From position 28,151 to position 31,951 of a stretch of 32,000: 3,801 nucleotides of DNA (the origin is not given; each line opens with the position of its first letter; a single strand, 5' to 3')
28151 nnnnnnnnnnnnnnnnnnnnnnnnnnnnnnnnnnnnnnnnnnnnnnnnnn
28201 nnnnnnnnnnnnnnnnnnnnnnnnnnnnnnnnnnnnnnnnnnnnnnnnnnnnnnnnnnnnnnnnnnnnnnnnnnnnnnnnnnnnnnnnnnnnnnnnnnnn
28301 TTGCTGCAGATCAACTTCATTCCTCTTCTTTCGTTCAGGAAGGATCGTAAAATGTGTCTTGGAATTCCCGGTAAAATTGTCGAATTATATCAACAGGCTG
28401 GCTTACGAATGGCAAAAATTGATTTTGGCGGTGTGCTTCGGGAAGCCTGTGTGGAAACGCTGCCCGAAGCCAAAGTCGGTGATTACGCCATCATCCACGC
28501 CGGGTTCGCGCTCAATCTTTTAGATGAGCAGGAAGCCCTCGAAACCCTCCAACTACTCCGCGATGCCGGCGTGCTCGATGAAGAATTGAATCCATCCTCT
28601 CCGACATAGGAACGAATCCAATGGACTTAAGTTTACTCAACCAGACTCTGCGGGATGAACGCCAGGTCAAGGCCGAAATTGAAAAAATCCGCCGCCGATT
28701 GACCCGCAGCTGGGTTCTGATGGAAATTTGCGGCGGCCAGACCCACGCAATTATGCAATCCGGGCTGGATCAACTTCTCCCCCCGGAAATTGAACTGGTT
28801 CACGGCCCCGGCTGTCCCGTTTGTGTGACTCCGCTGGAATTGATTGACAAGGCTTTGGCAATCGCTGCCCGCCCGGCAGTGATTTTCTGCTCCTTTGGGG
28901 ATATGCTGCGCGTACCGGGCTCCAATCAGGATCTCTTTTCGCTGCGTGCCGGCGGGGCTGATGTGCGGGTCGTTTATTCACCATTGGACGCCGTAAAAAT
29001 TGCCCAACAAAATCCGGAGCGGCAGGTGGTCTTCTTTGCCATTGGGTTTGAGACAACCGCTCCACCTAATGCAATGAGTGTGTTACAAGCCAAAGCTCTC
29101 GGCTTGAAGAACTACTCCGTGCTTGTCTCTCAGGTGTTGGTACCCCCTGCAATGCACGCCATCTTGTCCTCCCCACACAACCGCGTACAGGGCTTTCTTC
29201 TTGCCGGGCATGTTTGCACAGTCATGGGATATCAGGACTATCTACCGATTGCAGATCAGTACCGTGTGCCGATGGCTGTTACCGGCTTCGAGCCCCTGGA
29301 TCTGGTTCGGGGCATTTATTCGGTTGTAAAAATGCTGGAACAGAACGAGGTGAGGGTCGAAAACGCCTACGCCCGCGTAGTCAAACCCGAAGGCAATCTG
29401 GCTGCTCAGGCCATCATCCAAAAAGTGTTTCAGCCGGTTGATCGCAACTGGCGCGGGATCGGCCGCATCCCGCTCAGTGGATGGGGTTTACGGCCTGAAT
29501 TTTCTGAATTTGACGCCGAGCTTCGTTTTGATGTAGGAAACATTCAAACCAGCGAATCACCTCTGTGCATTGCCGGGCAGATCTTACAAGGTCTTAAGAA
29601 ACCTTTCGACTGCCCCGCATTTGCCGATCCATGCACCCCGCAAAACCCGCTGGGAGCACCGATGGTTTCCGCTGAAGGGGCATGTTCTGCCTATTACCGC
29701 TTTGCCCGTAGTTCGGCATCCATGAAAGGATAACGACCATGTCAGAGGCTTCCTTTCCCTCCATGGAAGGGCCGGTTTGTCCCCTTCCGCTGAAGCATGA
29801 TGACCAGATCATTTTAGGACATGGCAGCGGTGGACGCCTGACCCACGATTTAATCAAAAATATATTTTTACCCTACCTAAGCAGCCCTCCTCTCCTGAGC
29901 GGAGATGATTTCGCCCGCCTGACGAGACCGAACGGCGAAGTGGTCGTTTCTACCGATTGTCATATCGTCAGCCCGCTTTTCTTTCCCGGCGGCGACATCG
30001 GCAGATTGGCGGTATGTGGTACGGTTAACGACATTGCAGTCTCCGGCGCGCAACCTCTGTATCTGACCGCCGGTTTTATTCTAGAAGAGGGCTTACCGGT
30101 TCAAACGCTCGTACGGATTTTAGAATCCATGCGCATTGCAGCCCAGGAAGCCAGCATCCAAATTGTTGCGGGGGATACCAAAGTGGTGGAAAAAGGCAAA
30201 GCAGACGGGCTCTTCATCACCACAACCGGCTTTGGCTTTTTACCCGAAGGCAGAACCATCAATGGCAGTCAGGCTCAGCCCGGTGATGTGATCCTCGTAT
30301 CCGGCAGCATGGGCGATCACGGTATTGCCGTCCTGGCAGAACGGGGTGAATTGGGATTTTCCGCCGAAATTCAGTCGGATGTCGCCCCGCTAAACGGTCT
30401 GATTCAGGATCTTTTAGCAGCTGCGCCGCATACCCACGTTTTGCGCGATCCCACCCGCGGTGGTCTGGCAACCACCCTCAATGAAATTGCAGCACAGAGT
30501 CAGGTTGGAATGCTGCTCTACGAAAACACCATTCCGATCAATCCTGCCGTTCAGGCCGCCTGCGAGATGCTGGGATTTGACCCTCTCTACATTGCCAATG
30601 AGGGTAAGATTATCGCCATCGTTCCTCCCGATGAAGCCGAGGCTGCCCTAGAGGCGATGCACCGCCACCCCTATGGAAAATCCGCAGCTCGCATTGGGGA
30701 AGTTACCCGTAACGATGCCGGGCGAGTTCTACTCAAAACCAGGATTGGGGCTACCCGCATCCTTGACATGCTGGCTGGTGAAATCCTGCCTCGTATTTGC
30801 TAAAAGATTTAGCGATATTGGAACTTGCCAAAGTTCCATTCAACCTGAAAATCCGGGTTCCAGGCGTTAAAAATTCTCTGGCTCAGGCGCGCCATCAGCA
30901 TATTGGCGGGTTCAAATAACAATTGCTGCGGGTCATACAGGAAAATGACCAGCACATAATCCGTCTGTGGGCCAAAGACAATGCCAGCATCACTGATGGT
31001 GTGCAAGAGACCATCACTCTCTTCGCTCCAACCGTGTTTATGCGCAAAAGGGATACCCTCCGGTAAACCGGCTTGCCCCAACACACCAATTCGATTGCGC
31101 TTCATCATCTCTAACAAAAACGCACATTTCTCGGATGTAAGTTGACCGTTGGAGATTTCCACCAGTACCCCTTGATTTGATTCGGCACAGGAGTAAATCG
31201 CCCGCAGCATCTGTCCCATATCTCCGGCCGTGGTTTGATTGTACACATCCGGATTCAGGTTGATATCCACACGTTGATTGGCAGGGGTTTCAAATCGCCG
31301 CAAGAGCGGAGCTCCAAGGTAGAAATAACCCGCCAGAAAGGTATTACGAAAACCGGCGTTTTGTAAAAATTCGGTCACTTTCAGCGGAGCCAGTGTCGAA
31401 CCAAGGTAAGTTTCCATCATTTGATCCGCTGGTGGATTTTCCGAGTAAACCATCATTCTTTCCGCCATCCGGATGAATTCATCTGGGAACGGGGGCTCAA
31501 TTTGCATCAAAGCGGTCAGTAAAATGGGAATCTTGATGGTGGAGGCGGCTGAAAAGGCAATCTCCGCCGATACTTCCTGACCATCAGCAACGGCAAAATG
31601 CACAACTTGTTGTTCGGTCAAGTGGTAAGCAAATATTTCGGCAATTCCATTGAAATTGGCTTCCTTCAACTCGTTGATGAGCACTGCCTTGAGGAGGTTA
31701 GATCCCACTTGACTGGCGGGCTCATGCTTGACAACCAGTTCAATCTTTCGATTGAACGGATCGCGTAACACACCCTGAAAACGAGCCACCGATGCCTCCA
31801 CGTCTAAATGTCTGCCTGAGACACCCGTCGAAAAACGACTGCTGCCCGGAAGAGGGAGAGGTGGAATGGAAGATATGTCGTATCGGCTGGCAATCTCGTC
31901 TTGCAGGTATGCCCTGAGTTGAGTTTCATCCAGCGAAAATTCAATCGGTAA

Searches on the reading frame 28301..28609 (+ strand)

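Call 41: search_protein_families(library=pfam, proteins=[window:28301-28609:+])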
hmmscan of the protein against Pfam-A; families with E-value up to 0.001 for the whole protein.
window:28301-28609:+ (102 aa): 1 family
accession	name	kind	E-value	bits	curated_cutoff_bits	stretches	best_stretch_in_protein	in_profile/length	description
PF01455.23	HupF_HypC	-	5.1e-25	87.8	28.5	1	18-86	1-65/65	HupF/HypC family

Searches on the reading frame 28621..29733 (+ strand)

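Call 41: search_protein_families(library=pfam, proteins=[window:28621-29733:+])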
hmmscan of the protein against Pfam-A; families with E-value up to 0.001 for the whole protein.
window:28621-29733:+ (370 aa): 1 family
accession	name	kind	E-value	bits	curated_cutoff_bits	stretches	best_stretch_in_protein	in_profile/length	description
PF01924.21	HypD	-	1.6e-149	498.2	25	1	16-361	6-350/351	Hydrogenase formation hypA family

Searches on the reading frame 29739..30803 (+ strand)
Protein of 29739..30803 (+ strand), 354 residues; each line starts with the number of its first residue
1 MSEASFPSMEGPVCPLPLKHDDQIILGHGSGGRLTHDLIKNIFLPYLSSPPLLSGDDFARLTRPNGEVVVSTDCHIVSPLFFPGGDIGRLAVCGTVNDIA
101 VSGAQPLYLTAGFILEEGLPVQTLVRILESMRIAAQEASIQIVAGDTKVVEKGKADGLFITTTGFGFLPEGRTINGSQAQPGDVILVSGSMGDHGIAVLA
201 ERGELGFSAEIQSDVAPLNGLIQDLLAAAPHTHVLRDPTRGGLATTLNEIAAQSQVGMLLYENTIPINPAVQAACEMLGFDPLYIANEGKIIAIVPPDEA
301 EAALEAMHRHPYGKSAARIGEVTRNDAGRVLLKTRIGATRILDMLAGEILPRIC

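Call 41: search_protein_families(library=pfam, proteins=[window:29739-30803:+])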
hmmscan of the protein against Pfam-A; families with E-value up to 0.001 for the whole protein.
window:29739-30803:+ (354 aa): 2 families
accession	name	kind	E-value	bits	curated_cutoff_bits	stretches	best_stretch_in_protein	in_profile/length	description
PF02769.27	AIRS_C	-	1.6e-28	100.3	23.1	1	180-331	1-154/156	AIR synthase related protein, C-terminal domain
PF00586.29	AIRS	-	8.1e-23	81.4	24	1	55-167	1-111/112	AIR synthase related protein, N-terminal domain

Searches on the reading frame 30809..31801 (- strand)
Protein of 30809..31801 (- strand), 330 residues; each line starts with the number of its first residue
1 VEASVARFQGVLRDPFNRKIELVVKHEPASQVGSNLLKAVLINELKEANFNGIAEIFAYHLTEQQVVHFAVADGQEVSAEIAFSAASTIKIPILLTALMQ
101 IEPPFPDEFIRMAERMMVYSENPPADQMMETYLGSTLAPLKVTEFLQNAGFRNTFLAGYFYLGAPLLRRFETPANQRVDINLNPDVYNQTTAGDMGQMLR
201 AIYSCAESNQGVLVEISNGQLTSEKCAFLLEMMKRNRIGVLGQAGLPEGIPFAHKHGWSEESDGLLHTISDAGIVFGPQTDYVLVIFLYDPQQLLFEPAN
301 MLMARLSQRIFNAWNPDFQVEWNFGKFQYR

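Call 41: search_protein_families(library=pfam, proteins=[window:30809-31801:-])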
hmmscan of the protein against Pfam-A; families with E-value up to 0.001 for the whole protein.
window:30809-31801:- (330 aa): 1 family
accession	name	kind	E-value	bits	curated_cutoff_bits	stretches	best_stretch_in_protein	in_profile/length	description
PF13354.11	Beta-lactamase2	-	4.5e-18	65.8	22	1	113-287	79-213/214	Beta-lactamase enzyme family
